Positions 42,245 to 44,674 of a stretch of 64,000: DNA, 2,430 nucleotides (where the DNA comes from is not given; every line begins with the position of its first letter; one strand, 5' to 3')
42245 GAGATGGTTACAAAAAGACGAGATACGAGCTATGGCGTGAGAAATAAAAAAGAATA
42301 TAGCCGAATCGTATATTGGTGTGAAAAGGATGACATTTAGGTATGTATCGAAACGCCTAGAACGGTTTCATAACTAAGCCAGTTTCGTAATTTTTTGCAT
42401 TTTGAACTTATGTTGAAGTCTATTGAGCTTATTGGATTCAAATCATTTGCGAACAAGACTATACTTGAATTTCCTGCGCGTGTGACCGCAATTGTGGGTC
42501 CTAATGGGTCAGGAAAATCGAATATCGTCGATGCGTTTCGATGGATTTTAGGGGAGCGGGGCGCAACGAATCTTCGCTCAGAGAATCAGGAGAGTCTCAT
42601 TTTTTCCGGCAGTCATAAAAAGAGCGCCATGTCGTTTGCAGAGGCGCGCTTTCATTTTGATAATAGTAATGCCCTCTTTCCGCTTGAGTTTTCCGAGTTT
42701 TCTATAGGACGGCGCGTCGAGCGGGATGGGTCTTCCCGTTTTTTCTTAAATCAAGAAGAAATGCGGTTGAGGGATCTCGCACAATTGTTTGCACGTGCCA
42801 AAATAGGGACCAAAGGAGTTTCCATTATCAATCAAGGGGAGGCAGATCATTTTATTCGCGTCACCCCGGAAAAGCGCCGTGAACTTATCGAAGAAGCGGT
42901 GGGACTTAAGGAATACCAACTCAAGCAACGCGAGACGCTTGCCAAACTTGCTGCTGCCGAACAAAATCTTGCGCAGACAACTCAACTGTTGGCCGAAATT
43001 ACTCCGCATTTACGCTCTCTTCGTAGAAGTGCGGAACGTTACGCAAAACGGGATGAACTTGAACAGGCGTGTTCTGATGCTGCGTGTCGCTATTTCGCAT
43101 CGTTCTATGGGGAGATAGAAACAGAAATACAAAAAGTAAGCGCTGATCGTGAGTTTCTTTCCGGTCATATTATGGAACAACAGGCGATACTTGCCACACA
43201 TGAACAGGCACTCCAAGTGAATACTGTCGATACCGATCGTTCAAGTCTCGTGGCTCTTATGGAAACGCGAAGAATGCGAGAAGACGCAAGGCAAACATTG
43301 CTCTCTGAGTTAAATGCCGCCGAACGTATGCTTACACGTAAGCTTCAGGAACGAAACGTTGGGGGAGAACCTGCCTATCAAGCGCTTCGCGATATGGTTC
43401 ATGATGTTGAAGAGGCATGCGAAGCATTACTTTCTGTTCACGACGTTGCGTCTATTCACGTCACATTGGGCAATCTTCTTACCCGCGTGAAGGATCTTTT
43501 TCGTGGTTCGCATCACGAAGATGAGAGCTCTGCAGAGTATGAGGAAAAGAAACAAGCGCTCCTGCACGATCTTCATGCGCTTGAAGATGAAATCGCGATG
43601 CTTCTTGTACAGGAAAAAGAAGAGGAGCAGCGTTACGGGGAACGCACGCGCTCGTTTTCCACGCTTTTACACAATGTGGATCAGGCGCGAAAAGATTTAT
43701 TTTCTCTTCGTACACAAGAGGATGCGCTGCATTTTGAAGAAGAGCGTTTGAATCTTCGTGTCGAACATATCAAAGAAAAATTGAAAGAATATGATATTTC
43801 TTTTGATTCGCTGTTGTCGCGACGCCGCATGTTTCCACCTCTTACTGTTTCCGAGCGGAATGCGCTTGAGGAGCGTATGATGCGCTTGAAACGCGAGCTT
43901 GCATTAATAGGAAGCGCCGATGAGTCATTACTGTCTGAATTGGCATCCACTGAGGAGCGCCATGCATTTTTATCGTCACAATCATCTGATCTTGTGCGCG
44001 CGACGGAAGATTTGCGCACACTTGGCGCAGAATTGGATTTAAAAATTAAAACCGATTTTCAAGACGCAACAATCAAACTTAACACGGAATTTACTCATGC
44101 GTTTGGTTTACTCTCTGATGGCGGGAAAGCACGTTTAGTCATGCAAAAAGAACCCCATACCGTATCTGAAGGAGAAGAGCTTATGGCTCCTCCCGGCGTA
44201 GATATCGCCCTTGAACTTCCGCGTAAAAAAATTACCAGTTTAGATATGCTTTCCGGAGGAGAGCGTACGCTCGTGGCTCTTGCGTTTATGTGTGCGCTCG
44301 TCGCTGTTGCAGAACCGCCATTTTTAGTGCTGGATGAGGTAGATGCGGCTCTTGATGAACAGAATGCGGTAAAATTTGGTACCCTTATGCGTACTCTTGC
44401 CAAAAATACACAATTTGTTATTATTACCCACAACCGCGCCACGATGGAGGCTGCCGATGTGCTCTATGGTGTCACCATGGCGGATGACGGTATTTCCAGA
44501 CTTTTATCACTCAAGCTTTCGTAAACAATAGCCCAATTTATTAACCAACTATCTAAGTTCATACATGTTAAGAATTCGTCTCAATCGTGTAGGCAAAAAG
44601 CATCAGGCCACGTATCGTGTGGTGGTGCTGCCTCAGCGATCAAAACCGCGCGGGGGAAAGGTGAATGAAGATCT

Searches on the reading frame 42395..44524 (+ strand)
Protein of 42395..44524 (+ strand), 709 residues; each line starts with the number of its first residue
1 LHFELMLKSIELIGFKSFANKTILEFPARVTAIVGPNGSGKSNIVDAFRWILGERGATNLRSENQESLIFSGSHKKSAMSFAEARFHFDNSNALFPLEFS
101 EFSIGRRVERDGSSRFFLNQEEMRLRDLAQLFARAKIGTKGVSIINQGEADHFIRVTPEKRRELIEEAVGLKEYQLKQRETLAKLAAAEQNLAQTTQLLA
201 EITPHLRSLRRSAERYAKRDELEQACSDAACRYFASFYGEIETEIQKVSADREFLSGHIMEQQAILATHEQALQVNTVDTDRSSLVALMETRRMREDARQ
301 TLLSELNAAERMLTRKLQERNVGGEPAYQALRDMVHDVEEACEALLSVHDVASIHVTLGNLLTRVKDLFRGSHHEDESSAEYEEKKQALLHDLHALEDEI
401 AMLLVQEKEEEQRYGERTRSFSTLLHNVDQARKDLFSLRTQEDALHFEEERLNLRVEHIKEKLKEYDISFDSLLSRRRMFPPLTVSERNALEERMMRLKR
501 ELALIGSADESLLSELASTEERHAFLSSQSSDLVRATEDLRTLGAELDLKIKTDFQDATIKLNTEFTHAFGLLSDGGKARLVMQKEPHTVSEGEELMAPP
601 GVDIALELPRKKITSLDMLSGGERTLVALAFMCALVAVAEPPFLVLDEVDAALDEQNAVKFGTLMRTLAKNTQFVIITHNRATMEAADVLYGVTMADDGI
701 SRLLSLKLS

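Call 11: search_protein_families(library=pfam, proteins=[window:42395-44524:+])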
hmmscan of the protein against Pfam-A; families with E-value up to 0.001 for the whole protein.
window:42395-44524:+ (709 aa): 6 families
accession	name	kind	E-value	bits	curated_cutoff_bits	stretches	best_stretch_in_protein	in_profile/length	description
PF02463.25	SMC_N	-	6e-66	222.5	40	1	6-701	1-219/220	RecF/RecN/SMC N terminal domain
PF13476.12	AAA_23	-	2.1e-18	68.1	27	1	9-204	1-198/201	AAA domain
PF13304.12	AAA_21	-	3.3e-15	57.4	27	2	30-114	1-97/304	AAA domain, putative AbiEii toxin, Type IV TA system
PF13175.12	AAA_15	-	1.4e-11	45.1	32.1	1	6-311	1-258/374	AAA ATPase domain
PF13555.12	AAA_29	-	2.3e-07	30.9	27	1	7-52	1-46/61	P-loop containing region of AAA domain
PF00005.33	ABC_tran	-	2.8e-07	31.6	25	0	28-59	11-43/137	ABC transporter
